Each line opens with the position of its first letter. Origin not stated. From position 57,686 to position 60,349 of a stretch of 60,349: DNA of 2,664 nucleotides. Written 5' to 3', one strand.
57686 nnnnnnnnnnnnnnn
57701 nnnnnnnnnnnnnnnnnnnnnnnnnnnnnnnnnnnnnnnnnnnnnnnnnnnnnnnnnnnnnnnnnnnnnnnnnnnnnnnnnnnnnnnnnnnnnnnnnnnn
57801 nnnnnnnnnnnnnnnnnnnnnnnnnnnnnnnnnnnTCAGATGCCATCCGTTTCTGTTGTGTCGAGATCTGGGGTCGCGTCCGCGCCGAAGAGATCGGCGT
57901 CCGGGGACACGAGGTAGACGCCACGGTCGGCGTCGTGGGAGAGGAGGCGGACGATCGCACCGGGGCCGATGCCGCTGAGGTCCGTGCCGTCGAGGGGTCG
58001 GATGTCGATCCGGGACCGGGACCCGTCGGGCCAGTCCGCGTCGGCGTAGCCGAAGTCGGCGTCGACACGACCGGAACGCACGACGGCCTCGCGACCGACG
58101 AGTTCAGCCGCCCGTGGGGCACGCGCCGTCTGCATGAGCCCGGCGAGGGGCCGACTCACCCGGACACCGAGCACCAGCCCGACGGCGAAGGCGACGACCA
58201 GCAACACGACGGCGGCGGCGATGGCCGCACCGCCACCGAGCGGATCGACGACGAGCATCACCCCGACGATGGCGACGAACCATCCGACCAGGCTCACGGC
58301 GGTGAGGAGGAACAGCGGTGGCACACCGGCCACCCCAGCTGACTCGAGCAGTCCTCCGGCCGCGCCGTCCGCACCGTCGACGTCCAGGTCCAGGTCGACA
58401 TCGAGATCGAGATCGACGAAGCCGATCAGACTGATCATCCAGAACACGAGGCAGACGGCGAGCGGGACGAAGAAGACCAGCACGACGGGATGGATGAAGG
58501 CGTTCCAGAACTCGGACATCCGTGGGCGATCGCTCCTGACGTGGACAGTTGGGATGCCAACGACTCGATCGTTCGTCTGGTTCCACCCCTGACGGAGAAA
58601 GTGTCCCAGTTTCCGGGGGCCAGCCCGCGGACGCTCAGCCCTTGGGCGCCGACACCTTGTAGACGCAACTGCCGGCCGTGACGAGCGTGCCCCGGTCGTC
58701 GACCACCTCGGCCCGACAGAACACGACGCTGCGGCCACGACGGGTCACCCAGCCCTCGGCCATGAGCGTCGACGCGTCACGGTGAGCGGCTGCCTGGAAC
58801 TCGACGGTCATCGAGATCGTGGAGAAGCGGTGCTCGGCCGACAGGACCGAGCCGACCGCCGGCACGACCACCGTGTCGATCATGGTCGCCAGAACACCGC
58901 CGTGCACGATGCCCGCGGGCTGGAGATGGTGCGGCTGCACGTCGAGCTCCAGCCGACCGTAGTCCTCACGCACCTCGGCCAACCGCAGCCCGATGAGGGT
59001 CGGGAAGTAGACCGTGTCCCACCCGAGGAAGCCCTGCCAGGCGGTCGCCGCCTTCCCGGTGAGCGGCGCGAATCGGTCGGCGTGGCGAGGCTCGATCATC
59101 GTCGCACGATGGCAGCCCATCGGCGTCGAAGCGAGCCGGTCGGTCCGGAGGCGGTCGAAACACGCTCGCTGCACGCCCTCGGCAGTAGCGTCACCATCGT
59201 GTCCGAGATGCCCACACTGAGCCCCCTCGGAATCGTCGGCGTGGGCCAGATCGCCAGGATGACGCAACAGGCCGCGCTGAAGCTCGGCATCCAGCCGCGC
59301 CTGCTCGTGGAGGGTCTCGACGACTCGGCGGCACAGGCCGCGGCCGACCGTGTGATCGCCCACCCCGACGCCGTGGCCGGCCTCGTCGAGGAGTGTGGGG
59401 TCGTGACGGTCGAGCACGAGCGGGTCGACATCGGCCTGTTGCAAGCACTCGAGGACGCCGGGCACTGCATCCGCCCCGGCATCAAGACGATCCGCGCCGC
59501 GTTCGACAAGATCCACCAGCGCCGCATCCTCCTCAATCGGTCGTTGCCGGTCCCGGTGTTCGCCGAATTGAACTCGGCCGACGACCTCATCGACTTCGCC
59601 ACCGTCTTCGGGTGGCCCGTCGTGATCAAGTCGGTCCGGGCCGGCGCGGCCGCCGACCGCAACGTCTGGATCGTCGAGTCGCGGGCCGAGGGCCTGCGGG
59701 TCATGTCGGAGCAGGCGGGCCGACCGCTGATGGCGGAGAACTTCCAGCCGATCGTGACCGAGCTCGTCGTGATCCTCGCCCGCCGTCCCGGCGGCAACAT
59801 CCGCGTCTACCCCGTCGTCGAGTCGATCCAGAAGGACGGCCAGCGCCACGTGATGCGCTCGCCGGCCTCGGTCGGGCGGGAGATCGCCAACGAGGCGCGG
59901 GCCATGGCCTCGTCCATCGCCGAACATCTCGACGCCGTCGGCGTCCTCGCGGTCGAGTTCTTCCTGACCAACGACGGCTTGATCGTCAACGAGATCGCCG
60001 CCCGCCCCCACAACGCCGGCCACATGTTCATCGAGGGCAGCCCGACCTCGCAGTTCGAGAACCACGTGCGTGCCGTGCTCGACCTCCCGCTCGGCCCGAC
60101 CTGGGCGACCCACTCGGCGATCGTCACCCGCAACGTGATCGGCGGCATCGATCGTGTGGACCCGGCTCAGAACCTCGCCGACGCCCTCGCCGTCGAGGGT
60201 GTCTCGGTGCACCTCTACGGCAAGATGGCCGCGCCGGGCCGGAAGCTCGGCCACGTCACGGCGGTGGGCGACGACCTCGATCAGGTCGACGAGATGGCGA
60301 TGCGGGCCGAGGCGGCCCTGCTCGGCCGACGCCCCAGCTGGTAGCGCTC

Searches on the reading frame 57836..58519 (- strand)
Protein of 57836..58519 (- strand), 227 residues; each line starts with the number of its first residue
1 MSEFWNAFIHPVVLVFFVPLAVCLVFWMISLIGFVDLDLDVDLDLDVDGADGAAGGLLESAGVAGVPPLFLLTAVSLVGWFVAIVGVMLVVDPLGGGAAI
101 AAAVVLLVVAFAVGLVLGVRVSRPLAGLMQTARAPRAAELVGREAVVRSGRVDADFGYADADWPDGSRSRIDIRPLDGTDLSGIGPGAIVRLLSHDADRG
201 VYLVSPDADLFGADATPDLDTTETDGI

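Call 8: search_protein_families(library=pfam, proteins=[window:57836-58519:-], max_evalue=0.01)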
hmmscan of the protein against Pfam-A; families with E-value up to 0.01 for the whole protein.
window:57836-58519:- (227 aa): 0 families

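Call 9: search_protein_families(library=ncbifam, proteins=[window:57836-58519:-], max_evalue=0.01)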
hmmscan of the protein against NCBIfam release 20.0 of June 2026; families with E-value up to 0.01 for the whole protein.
window:57836-58519:- (227 aa): 0 families

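Call 10: search_protein_families(library=padloc, proteins=[window:57836-58519:-], max_evalue=0.01)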
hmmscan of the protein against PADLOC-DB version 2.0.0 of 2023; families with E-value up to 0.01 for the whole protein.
window:57836-58519:- (227 aa): 0 families

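Call 41: search_protein_families(library=pfam, proteins=[window:57836-58519:-], max_evalue=1)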
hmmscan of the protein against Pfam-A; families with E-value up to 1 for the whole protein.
window:57836-58519:- (227 aa): 0 families
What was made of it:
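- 57836..58519 (-): First gene: a 227-aa YqiJ/NfeD-like membrane protein. It has about three hydrophobic segments, an acidic loop and a C-terminal beta-rich domain. No Pfam or NCBIfam hit (calls 8, 9, 41).
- Checked: The first gene has no Pfam or NCBIfam hit (calls 8, 9, 41).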

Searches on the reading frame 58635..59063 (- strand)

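Call 91: search_protein_families(library=pfam, proteins=[window:58635-59063:-], max_evalue=0.001)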
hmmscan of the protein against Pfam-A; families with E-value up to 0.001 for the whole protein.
window:58635-59063:- (142 aa): 3 families
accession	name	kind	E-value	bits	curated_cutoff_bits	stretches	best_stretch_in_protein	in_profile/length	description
PF03061.28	4HBT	-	1.4e-12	48.2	20.6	1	51-128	2-78/79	Thioesterase superfamily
PF13622.12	4HBT_3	-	3.3e-05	24.5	24.3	1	48-130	6-77/83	Acyl-CoA thioesterase N-terminal domain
PF14539.12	DUF4442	-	0.00014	22.5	25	1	19-132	15-127/132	Domain of unknown function (DUF4442)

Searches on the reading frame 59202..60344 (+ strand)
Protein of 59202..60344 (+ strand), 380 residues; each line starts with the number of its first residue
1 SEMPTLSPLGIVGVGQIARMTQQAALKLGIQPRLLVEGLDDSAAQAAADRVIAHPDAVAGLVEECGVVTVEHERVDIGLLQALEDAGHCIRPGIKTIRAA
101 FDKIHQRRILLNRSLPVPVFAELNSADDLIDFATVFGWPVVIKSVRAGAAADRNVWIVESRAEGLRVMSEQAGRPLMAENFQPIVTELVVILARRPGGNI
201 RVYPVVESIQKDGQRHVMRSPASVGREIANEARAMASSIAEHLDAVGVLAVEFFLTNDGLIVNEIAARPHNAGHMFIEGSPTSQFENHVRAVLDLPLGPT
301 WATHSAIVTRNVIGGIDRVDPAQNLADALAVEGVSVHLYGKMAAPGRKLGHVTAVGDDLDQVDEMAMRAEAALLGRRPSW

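Call 91: search_protein_families(library=pfam, proteins=[window:59202-60344:+], max_evalue=0.001)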
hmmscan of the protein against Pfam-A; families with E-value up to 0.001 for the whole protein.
window:59202-60344:+ (380 aa): 4 families
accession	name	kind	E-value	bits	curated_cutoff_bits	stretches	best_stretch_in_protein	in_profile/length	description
PF02222.28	ATP-grasp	-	9.6e-41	139.8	27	1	112-285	5-179/179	ATP-grasp domain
PF17769.7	PurK_C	-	8.3e-15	54.7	22.6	1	310-364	4-55/56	Phosphoribosylaminoimidazole carboxylase C-terminal domain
PF22660.2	RS_preATP-grasp-like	-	9.1e-10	39.3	27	1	9-97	4-94/98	Ribonucleotide synthetase preATP-grasp domain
PF07478.18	Dala_Dala_lig_C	-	0.00039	20.4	24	0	214-269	120-176/204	D-ala D-ala ligase C-terminus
